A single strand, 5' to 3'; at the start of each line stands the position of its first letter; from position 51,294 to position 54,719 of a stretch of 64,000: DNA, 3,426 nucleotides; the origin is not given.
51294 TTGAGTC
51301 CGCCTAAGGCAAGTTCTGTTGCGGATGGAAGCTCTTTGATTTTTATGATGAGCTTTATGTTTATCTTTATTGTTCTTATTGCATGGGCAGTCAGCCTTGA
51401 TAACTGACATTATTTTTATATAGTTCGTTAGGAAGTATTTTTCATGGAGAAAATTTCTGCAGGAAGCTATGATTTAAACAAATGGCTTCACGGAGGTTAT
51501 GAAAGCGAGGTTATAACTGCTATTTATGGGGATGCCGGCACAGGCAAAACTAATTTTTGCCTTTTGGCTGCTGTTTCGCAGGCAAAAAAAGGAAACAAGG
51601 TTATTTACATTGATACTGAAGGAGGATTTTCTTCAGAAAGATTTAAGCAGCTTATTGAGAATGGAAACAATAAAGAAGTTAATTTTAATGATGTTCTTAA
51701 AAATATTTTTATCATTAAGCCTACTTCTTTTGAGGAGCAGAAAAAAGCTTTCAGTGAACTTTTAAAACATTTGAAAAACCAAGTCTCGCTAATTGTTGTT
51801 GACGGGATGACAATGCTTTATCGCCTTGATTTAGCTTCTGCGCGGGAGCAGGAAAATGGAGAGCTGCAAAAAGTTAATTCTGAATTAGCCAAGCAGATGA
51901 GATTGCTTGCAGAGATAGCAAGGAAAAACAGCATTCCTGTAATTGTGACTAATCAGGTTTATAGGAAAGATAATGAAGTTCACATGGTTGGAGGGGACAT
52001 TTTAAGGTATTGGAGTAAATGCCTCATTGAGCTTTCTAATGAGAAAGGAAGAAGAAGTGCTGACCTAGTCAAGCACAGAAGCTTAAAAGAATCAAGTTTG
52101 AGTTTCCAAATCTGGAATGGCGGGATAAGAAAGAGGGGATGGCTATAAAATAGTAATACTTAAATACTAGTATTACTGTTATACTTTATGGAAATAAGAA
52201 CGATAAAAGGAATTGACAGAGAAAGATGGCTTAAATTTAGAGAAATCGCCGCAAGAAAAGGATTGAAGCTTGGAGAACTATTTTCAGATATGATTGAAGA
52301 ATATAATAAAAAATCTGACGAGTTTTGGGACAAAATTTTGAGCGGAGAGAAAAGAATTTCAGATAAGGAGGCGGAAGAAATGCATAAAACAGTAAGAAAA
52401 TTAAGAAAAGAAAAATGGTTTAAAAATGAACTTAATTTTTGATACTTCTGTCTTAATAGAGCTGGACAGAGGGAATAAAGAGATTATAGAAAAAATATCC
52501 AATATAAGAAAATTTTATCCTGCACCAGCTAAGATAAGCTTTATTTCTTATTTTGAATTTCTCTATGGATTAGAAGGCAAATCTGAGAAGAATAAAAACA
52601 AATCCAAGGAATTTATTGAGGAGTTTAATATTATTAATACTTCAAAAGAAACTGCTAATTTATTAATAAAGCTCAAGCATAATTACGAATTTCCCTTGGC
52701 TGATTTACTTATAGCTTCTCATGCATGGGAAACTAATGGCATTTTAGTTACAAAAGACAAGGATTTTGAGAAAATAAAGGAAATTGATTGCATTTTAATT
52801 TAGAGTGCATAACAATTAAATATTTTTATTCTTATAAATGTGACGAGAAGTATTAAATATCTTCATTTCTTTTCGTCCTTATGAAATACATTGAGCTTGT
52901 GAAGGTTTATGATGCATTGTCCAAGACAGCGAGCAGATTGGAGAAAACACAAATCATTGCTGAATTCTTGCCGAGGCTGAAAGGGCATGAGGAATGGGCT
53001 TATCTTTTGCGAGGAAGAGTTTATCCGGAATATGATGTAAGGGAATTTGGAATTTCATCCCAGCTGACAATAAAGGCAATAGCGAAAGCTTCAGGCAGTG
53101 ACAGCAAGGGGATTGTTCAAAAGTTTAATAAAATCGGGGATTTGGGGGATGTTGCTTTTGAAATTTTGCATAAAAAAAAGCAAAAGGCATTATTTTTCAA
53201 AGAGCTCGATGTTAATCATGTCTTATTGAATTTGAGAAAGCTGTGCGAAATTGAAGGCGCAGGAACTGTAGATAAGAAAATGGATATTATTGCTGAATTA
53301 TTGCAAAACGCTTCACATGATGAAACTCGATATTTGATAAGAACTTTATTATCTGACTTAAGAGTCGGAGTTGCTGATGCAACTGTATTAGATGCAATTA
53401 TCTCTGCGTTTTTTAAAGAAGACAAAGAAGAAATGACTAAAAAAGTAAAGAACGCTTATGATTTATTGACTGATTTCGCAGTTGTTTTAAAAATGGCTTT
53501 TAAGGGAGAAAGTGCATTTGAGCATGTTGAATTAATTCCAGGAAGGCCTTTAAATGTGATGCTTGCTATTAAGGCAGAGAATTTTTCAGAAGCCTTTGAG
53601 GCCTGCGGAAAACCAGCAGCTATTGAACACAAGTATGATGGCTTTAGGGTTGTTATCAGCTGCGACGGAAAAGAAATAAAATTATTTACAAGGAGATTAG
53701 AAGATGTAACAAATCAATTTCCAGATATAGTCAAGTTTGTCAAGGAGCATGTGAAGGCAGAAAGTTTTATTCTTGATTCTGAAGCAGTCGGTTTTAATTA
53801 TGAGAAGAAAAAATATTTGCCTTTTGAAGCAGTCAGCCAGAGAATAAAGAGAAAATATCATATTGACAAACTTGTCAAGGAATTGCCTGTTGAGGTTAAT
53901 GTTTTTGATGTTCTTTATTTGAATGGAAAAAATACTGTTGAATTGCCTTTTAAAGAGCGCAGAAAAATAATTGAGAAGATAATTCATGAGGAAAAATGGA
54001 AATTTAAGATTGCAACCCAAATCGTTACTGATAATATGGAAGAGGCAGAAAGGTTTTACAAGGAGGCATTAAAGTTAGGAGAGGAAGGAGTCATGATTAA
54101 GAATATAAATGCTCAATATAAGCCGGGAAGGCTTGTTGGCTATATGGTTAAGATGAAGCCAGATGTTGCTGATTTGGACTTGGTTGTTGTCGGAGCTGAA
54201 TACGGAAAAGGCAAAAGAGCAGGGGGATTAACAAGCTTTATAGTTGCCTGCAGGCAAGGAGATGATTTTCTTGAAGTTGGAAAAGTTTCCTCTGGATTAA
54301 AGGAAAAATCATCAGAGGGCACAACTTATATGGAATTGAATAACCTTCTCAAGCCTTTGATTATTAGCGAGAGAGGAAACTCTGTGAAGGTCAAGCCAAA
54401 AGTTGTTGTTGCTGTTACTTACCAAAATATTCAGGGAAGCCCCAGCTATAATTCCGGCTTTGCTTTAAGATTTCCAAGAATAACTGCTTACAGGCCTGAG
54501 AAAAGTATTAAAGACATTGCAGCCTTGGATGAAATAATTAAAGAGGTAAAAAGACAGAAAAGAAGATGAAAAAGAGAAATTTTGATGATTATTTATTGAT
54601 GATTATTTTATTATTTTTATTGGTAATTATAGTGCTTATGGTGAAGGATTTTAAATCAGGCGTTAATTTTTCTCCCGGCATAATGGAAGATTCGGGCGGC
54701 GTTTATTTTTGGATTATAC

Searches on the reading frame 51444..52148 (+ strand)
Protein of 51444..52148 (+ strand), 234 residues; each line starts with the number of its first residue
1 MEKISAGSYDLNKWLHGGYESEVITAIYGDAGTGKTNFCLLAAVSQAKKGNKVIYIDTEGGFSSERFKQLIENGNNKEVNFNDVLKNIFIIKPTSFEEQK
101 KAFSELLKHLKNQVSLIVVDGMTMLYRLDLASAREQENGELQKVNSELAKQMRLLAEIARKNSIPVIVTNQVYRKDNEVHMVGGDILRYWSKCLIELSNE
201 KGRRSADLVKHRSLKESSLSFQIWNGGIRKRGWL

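Call 39: search_protein_families(library=pfam, proteins=[window:51444-52148:+], max_evalue=0.001)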
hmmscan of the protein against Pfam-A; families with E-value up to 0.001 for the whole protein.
window:51444-52148:+ (234 aa): 10 families
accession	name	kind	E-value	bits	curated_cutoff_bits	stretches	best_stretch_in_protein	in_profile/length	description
PF08423.17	Rad51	-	7e-32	111.1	22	1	3-229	7-242/244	Rad51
PF06745.19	ATPase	-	3.5e-15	56.5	26.6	1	10-228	7-224/231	KaiC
PF00154.27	RecA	-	5e-09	36.4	27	1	2-197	31-218/262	recA bacterial DNA recombination protein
PF13479.12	AAA_24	-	1.2e-08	35.4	27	1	25-139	5-90/195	AAA domain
PF13481.12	AAA_25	-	1.4e-08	35.1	27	1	13-135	23-165/195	AAA domain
PF01637.24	ATPase_2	-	3.7e-06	27.3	33.2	1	11-129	11-126/225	ATPase domain predominantly from Archaea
PF03796.21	DnaB_C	-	5e-06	26.5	27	0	107-176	121-182/255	DnaB-like helicase C terminal domain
PF13401.12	AAA_22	-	8.9e-06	26.5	27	1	23-167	6-119/130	AAA domain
PF01656.29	CbiA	-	0.00027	21.3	25.4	1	24-161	1-68/125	CobQ/CobB/MinD/ParA nucleotide binding domain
PF01935.23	DUF87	-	0.00092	19.8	23.2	0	26-158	27-176/220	Helicase HerA, central domain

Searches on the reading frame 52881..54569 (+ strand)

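Call 14: search_protein_families(library=pfam, proteins=[window:52881-54569:+], max_evalue=0.001)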
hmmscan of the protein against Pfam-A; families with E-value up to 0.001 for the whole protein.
window:52881-54569:+ (562 aa): 3 families
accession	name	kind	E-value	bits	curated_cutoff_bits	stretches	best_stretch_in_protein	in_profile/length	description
PF01068.26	DNA_ligase_A_M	-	4.8e-56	190.1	26.2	1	227-426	2-204/204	ATP dependent DNA ligase domain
PF04675.19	DNA_ligase_A_N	-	3.5e-40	138.5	24.6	1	3-173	2-173/174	DNA ligase N terminus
PF04679.21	DNA_ligase_A_C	-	7e-11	42.8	27.5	1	446-541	1-94/94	ATP dependent DNA ligase C terminal region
